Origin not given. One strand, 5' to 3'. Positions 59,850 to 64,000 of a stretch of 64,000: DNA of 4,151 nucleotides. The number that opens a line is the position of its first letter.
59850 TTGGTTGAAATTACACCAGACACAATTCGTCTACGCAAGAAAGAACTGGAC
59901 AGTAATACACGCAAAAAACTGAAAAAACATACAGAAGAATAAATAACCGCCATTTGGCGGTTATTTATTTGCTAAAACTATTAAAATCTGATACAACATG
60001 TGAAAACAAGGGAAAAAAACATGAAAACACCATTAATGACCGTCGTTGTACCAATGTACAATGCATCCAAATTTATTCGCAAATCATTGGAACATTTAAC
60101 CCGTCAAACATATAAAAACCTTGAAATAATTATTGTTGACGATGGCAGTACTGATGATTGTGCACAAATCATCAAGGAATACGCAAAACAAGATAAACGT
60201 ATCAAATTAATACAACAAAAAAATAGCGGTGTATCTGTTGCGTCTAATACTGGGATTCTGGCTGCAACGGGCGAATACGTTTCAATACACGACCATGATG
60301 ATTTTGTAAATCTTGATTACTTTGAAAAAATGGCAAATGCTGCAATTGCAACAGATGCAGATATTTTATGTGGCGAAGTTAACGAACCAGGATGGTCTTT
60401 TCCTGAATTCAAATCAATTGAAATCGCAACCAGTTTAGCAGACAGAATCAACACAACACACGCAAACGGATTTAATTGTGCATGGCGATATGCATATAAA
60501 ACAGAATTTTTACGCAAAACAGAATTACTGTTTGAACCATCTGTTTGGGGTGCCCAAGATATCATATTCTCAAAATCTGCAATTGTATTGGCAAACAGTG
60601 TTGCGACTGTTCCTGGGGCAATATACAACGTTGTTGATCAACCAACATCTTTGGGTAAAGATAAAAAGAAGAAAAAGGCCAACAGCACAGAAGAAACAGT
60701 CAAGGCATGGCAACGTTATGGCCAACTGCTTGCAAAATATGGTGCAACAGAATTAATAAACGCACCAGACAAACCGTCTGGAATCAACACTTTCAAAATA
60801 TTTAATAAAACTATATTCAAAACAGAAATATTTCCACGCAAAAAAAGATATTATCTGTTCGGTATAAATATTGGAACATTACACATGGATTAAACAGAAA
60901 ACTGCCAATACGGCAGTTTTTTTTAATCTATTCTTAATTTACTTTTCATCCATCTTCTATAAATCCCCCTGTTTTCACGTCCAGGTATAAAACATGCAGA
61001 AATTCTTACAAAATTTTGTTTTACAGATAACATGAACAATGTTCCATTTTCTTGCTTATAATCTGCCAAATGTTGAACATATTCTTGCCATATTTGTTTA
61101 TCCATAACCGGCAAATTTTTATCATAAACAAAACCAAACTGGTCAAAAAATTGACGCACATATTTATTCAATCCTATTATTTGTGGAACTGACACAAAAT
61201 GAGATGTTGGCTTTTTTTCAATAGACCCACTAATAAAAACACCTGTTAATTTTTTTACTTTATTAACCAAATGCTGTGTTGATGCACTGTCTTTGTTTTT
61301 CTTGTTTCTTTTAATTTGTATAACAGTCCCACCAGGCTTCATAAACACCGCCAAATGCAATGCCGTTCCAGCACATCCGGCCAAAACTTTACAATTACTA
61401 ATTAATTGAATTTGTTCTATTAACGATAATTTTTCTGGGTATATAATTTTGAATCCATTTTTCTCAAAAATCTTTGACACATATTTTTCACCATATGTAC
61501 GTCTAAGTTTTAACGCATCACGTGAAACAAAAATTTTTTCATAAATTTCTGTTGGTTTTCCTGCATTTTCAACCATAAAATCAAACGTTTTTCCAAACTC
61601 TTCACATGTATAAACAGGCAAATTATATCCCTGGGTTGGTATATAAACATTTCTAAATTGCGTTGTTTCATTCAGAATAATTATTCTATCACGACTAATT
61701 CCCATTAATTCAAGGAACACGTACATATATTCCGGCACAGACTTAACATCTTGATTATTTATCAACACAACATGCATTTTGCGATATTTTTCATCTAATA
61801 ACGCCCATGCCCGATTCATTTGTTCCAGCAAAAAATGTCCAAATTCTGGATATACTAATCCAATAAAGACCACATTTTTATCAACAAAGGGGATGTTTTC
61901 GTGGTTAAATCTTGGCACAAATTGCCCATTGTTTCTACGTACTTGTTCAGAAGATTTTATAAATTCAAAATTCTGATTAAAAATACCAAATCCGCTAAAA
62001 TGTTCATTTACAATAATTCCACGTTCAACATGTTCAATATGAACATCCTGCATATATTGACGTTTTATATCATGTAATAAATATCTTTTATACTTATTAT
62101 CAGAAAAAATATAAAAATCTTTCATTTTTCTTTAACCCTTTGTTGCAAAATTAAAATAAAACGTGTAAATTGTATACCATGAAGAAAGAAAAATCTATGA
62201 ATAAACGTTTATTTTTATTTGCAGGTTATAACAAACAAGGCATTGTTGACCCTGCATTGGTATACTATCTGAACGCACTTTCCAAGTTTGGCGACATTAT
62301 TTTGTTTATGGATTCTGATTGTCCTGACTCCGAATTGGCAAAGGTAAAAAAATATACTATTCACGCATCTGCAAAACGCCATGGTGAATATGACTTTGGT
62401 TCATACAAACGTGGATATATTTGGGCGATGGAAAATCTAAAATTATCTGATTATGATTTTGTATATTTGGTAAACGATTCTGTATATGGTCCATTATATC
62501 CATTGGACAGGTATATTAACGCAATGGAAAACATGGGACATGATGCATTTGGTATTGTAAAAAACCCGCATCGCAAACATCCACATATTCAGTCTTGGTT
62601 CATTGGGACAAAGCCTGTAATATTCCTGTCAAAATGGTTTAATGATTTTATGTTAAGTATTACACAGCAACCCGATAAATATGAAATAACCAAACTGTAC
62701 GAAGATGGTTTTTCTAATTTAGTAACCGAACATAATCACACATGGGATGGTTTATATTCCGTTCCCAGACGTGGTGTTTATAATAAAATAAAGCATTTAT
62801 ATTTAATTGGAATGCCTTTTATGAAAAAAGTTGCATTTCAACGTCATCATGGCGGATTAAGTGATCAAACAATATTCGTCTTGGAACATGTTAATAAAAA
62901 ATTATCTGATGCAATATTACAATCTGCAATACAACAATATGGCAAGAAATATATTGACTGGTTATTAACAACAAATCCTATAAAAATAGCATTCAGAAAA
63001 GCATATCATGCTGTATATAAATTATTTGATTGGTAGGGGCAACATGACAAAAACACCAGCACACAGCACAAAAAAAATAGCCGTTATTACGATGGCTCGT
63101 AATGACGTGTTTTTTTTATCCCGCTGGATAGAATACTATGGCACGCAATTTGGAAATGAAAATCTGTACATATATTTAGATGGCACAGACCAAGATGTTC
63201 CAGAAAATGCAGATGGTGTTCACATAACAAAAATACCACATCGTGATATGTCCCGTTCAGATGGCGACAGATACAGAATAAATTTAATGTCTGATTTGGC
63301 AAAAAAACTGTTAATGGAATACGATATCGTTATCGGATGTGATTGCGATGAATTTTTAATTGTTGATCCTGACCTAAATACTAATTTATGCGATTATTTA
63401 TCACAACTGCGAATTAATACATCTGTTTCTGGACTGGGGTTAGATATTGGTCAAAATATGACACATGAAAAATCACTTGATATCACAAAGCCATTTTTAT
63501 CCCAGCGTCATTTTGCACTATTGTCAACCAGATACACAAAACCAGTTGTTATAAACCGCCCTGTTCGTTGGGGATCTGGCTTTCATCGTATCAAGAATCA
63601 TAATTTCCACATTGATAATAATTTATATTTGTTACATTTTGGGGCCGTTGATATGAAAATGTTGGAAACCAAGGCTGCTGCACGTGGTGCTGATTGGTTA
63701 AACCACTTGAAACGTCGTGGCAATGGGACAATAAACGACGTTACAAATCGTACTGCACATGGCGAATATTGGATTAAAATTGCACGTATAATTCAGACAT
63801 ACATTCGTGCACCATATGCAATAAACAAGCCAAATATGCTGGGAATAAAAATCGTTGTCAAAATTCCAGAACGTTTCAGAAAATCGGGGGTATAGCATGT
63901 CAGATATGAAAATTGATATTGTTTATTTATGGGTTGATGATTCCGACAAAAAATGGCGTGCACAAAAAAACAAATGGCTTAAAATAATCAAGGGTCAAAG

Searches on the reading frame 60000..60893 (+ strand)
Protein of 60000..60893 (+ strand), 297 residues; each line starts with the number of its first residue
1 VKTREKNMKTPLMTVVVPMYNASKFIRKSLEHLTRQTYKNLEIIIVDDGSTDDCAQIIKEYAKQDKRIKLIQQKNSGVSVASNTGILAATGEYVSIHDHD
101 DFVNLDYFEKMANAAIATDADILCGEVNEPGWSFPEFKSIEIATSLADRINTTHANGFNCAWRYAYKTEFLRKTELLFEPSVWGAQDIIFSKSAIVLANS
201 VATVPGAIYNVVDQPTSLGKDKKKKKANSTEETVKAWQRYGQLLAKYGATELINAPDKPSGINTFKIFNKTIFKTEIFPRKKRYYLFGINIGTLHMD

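Call 51: search_protein_families(library=pfam, proteins=[window:60000-60893:+], max_evalue=0.00001)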
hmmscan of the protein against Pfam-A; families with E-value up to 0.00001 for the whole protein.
window:60000-60893:+ (297 aa): 3 families
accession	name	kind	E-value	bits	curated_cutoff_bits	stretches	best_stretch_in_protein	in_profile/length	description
PF00535.33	Glycos_transf_2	-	3.6e-37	128.3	23.3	1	14-141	1-129/168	Glycosyl transferase family 2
PF10111.15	Glyco_tranf_2_2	-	5.7e-14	52.7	27.3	1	14-114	1-105/276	Glycosyltransferase like family 2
PF13641.12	Glyco_tranf_2_3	-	5.7e-12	46.6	27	1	13-220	3-219/230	Glycosyltransferase like family 2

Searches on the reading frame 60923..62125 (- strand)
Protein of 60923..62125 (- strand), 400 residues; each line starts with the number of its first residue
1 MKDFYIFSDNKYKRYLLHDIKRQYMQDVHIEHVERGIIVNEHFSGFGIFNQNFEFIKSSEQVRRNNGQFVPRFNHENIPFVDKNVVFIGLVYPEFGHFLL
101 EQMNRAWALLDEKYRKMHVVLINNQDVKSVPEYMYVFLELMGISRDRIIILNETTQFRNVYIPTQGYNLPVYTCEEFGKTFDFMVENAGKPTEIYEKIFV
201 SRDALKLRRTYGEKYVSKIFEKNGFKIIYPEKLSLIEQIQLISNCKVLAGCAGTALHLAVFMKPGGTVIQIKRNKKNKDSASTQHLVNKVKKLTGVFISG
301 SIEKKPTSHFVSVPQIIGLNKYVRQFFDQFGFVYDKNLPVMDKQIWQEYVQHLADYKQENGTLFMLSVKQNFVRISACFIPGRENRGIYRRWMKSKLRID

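Call 52: search_protein_families(library=pfam, proteins=[window:60923-62125:-], max_evalue=0.00001)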
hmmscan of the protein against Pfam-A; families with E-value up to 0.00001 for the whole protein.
window:60923-62125:- (400 aa): 1 family
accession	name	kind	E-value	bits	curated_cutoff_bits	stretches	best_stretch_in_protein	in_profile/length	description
PF04577.19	Glyco_transf_61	-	2.6e-18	67.1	27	1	95-269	1-137/137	Glycosyltransferase 61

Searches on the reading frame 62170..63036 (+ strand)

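Call 51: search_protein_families(library=pfam, proteins=[window:62170-63036:+], max_evalue=0.00001)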
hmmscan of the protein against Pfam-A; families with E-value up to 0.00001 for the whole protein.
window:62170-63036:+ (288 aa): 1 family
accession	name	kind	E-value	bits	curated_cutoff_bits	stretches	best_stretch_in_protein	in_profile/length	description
PF05045.17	RgpF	-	1.3e-13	50.9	25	1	45-225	3-199/503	Rhamnan synthesis protein F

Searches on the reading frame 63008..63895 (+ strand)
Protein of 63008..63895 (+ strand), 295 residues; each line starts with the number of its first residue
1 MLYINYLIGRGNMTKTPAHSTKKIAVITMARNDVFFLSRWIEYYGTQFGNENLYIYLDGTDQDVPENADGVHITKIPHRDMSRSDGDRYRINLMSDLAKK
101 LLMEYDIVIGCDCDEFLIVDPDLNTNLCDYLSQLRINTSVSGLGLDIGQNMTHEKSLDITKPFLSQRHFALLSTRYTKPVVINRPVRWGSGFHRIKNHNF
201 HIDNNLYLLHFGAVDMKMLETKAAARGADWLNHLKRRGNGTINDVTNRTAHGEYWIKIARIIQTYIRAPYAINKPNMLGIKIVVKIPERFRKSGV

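Call 51: search_protein_families(library=pfam, proteins=[window:63008-63895:+], max_evalue=0.00001)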
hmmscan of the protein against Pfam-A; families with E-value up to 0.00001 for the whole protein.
window:63008-63895:+ (295 aa): 1 family
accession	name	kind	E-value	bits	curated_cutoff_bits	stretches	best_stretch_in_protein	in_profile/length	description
PF13704.12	Glyco_tranf_2_4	-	7.4e-12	46.1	27.5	1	31-121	1-88/98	Glycosyl transferase family 2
